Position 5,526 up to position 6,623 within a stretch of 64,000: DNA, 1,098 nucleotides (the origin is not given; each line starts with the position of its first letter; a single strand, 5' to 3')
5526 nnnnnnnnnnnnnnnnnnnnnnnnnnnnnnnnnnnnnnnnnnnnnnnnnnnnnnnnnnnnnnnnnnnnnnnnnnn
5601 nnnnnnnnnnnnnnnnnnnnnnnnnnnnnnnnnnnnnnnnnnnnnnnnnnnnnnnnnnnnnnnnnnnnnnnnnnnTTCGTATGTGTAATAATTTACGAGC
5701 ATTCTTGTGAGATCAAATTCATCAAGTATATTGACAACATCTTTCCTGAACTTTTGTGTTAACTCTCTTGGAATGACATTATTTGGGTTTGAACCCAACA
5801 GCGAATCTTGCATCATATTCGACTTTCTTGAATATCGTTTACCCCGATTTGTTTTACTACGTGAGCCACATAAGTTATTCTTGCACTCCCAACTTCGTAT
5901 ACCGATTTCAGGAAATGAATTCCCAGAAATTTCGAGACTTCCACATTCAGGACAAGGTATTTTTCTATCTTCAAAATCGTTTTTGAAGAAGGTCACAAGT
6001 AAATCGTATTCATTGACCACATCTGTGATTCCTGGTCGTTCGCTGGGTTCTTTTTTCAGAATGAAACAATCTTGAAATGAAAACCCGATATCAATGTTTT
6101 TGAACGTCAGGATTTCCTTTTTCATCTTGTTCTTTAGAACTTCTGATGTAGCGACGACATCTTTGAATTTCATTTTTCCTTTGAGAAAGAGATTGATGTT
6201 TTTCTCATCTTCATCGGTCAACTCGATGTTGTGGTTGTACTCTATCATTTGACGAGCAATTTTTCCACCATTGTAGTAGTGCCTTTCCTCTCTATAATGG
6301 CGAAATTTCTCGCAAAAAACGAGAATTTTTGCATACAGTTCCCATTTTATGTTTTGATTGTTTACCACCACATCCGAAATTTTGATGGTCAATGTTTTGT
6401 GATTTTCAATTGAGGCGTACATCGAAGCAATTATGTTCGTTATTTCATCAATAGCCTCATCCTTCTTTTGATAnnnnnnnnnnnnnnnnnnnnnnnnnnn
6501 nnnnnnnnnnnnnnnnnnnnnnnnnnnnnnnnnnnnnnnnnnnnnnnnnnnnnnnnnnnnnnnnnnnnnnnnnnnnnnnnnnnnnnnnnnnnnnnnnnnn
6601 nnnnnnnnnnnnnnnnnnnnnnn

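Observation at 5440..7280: ~600-aa uncharacterised N-terminal module with a zinc ribbon fused to the methyltransferase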

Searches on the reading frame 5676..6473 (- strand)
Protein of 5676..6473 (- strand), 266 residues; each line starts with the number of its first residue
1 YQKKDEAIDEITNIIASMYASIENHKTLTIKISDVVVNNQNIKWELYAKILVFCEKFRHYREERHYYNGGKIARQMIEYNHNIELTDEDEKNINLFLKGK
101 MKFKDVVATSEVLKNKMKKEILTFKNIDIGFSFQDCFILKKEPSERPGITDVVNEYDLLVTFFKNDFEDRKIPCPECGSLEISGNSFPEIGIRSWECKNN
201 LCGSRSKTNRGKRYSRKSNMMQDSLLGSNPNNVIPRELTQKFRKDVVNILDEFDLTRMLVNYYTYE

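Call 46: find_related_loci(query=A3, collection=genome_contigs, flank=6000)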
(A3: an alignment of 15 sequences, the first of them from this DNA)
Query A3 (266 aa) in genome_contigs; peptide patterns used: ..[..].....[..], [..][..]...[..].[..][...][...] (x = any residue, [..] = any of these).
108 stretches matched a pattern; 71 encode a relative of the query (tblastn E <= 1e-3); 71 distinct loci.
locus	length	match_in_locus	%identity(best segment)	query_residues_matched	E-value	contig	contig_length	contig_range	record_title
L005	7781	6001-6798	88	1-266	1e-161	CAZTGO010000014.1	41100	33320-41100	MAG TPA_asm: uncultured Candidatus Poseidoniales archaeon isolate binchicken_co293_46 genome assembly, contig: NODE_1049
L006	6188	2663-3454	71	2-266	2e-111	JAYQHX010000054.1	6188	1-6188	MAG: Methanobacteriota archaeon isolate SD4487_NP_metabta_bins_sspec.tsv.006 contig_50097_pilon, whole genome shotgun se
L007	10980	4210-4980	42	9-265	4e-66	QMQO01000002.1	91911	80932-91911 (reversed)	MAG: Candidatus Woesearchaeota archaeon isolate B72_G16 B72_Guay16_scaffold_00029, whole genome shotgun sequence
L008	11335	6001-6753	43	15-265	8e-66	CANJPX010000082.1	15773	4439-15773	MAG: Bacteroidetes bacterium isolate RH-23may17-678 genome assembly, contig: RH-23may17-C28079, whole genome shotgun seq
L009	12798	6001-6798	41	1-266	4e-65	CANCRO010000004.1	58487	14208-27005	MAG: Chitinophagaceae bacterium isolate JR-MC-H-240519-140 genome assembly, contig: JR-MC-H-240519-C646, whole genome sh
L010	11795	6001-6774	40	11-265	4e-62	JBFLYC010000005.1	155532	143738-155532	MAG: Bacillota bacterium isolate MAG074 MAG074_5, whole genome shotgun sequence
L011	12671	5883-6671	40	4-265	5e-61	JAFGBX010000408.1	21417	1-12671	MAG: Promethearchaeota archaeon isolate Zod_Metabat.1055 k87_12710975, whole genome shotgun sequence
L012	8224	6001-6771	39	11-265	4e-58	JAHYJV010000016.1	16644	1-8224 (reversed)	MAG: Patescibacteria group bacterium isolate KA31 NODE_1740_length_16644_cov_221.224859, whole genome shotgun sequence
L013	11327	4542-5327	36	5-265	5e-58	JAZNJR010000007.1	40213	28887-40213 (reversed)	MAG: Acutalibacteraceae bacterium isolate T1900044679_TS20190145.MAGScoT_cleanbin_000029 SGB_1665_k141_1835304, whole ge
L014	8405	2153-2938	37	5-265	5e-58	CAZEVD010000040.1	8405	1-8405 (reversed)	MAG TPA_asm: uncultured Eubacteriales bacterium isolate SRP315200_co1_594 genome assembly, contig: NODE_19795_length_840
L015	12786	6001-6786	35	5-265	4e-57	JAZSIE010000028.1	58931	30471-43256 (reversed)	MAG: Acutalibacteraceae bacterium isolate T1900044573_TS20190039.MAGScoT_cleanbin_000012 SGB_456_k141_3163692, whole gen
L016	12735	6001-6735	42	22-265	2e-56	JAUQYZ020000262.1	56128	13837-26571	MAG: Candidatus Sigynarchaeum springense isolate SQRJ_234 k255_712009, whole genome shotgun sequence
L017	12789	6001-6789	36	5-266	3e-56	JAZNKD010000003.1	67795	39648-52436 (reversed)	MAG: Eubacteriales bacterium isolate T1900044677_TS20190143.MAGScoT_cleanbin_000011 SGB_1646_k141_10288, whole genome sh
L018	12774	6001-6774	38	9-265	2e-55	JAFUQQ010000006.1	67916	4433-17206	MAG: Clostridia bacterium isolate RGIG4737 Roe_deer_Rectum.Co__c214175, whole genome shotgun sequence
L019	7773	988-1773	38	6-266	1e-54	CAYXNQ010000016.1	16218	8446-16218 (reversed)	MAG TPA_asm: uncultured Lachnospiraceae bacterium isolate SRP225648_co1_250 genome assembly, contig: NODE_8895_length_16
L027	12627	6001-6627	31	5-264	4e-36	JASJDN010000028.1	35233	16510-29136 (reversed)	MAG: Crocosphaera sp. isolate MO_188.B44 MO_188.c_522, whole genome shotgun sequence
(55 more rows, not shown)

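Call 63: search_protein_families(library=pfam, proteins=[L007:1829-2767:+, L007:2754-3419:+, L012:3657-4550:+, L012:4525-5193:+, L009:8453-9373:-, L009:7813-8463:-, L011:3935-5080:+, L016:3986-5143:+, L010:3304-4650:+, L027:7590-8243:-], max_evalue=0.01)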
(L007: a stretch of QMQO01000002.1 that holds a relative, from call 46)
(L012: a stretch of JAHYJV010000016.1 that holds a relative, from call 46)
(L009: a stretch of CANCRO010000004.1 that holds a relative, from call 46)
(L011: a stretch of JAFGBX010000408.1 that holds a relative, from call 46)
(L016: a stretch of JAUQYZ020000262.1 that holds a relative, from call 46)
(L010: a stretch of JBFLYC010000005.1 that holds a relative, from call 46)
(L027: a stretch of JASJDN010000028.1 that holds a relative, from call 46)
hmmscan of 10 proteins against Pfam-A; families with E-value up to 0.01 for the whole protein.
L007:1829-2767:+ (312 aa): 0 families

L007:2754-3419:+ (221 aa): 2 families
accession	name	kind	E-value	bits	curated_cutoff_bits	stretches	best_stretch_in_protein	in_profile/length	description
PF02748.20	PyrI_C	-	0.0017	18.6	23.4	1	90-106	7-22/48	Aspartate carbamoyltransferase regulatory chain, metal binding domain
PF09723.15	Zn_ribbon_8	-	0.0082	16.6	34.4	1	61-86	6-36/41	Zinc ribbon domain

L012:3657-4550:+ (297 aa): 0 families

L012:4525-5193:+ (222 aa): 0 families

L009:8453-9373:- (306 aa): 0 families

L009:7813-8463:- (216 aa): 0 families

L011:3935-5080:+ (381 aa): 16 families
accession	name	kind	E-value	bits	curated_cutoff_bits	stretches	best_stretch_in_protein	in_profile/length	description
PF14559.12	TPR_19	-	2.1e-17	63.6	25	2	23-89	1-67/68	Tetratricopeptide repeat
PF13428.12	TPR_14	-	3.7e-15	55.4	23.5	0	262-297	8-43/44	Tetratricopeptide repeat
PF07719.23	TPR_2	-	7.6e-14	51.1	27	1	50-80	4-34/34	Tetratricopeptide repeat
PF13432.12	TPR_16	-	6e-13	49.4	32.7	1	20-80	4-64/65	Tetratricopeptide repeat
PF13431.12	TPR_17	-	4.6e-11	42.5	24.4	0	312-337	2-27/34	Tetratricopeptide repeat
PF13174.12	TPR_6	-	2.7e-10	40.6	26.3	0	20-44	7-31/33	Tetratricopeptide repeat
PF13371.12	TPR_9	-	1.7e-09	38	35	1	50-90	32-72/73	Tetratricopeptide repeat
PF00515.34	TPR_1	-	2.1e-09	37.3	27.8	1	51-79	5-33/34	Tetratricopeptide repeat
PF14853.12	Fis1_TPR_C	-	1.5e-08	35.1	25.3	1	53-93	7-47/53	Fis1 C-terminal tetratricopeptide repeat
PF13424.12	TPR_12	-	5.7e-08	33.3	30.1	0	29-70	26-68/77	Tetratricopeptide repeat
PF13181.12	TPR_8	-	1.5e-06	28.3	25.7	0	49-78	3-32/34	Tetratricopeptide repeat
PF13525.12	YfiO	-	2.7e-05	24.5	25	0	19-82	11-77/203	Outer membrane lipoprotein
PF24575.1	TPR_Slam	-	0.00023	22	35.2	0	19-66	53-100/104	Surface lipoprotein assembly modifier, N-terminal TPR repeats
PF12895.13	ANAPC3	-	0.0021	18.7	27.2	0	21-69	31-78/82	Anaphase-promoting complex, cyclosome, subunit 3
PF13176.12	TPR_7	-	0.0022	18.4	27.9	0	325-339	1-15/36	Tetratricopeptide repeat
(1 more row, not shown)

L016:3986-5143:+ (385 aa): 16 families
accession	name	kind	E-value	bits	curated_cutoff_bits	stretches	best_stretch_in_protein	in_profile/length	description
PF13432.12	TPR_16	-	2.3e-15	57.1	32.7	2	265-321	3-59/65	Tetratricopeptide repeat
PF14559.12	TPR_19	-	5.4e-15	55.9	25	2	26-87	1-61/68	Tetratricopeptide repeat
PF13428.12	TPR_14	-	3.7e-14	52.3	23.5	1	265-301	7-43/44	Tetratricopeptide repeat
PF07719.23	TPR_2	-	6.4e-14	51.3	27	1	53-83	4-34/34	Tetratricopeptide repeat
PF00515.34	TPR_1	-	2.4e-12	46.6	27.8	1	54-83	5-34/34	Tetratricopeptide repeat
PF13431.12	TPR_17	-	1.1e-09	38.2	24.4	0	316-341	2-27/34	Tetratricopeptide repeat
PF14853.12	Fis1_TPR_C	-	2.3e-08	34.5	25.3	1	56-99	7-50/53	Fis1 C-terminal tetratricopeptide repeat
PF13424.12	TPR_12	-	2.7e-08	34.3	30.1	0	32-77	26-72/77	Tetratricopeptide repeat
PF13181.12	TPR_8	-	9.7e-08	32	25.7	0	52-83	3-34/34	Tetratricopeptide repeat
PF12895.13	ANAPC3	-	2.6e-06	28.1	27.2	0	273-343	3-72/82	Anaphase-promoting complex, cyclosome, subunit 3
PF13174.12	TPR_6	-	1.8e-05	25.5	26.3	0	23-47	7-31/33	Tetratricopeptide repeat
PF13414.12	TPR_11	-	2.3e-05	24.4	26.8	0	300-341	1-42/42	TPR repeat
PF24575.1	TPR_Slam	-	2.8e-05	24.9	35.2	0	22-71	53-102/104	Surface lipoprotein assembly modifier, N-terminal TPR repeats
PF13371.12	TPR_9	-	0.0017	18.8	35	0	270-317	6-53/73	Tetratricopeptide repeat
PF13525.12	YfiO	-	0.0023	18.2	25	0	22-83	11-75/203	Outer membrane lipoprotein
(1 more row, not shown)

L010:3304-4650:+ (448 aa): 1 family
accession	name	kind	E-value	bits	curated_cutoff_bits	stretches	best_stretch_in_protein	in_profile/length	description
PF03063.25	Prismane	-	1.3e-128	430.4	27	2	72-443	136-512/513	Prismane/CO dehydrogenase family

L027:7590-8243:- (217 aa): 10 families
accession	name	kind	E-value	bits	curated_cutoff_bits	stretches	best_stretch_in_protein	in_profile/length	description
PF05728.18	UPF0227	-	6e-40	137.6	21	1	8-208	2-182/187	Uncharacterised protein family (UPF0227)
PF12146.15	Hydrolase_4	-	2.9e-10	40.3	27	1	64-105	72-114/239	Serine aminopeptidase, S33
PF00561.26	Abhydrolase_1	-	5.3e-10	39.8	25.8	1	45-122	48-126/245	alpha/beta hydrolase fold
PF06821.19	Ser_hydrolase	-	1.1e-05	25.9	22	1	42-101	29-91/172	Serine hydrolase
PF12697.13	Abhydrolase_6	-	1.6e-05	26.1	26.3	1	11-137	4-144/217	Alpha/beta hydrolase family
PF03959.19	FSH1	-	2.5e-05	24.5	21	1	49-196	82-199/211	Serine hydrolase (FSH1)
PF00326.27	Peptidase_S9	-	9.8e-05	22.4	22.6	1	66-181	62-167/213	Prolyl oligopeptidase family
PF02230.22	Abhydrolase_2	-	0.0014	19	23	0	152-209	150-205/217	Phospholipase/Carboxylesterase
PF20434.5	BD-FAE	-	0.0033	17.4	26.8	0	158-179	189-210/215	BD-FAE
PF07819.20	PGAP1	-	0.0052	17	24.3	1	51-99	74-126/233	PGAP1-like alpha/beta domain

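Call 64: search_protein_families(library=padloc, proteins=[L007:1829-2767:+, L007:2754-3419:+, L012:3657-4550:+, L012:4525-5193:+, L009:8453-9373:-, L009:7813-8463:-, L011:3935-5080:+, L016:3986-5143:+, L010:3304-4650:+, L027:7590-8243:-], max_evalue=0.001)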
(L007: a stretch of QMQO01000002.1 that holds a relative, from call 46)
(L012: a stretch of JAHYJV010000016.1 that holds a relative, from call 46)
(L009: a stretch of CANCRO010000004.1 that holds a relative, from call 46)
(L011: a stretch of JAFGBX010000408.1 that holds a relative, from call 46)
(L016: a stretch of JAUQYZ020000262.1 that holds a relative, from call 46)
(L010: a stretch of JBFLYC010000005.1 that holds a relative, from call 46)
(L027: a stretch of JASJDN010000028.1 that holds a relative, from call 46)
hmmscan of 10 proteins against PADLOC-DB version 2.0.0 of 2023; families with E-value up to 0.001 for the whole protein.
L007:1829-2767:+ (312 aa): 0 families

L007:2754-3419:+ (221 aa): 0 families

L012:3657-4550:+ (297 aa): 0 families

L012:4525-5193:+ (222 aa): 0 families

L009:8453-9373:- (306 aa): 0 families

L009:7813-8463:- (216 aa): 0 families

L011:3935-5080:+ (381 aa): 0 families

L016:3986-5143:+ (385 aa): 1 family
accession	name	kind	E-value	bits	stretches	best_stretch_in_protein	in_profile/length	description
PDLC04481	PDC-M16B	-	7.4e-05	19.7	1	248-363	133-249/471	-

L010:3304-4650:+ (448 aa): 0 families

L027:7590-8243:- (217 aa): 0 families
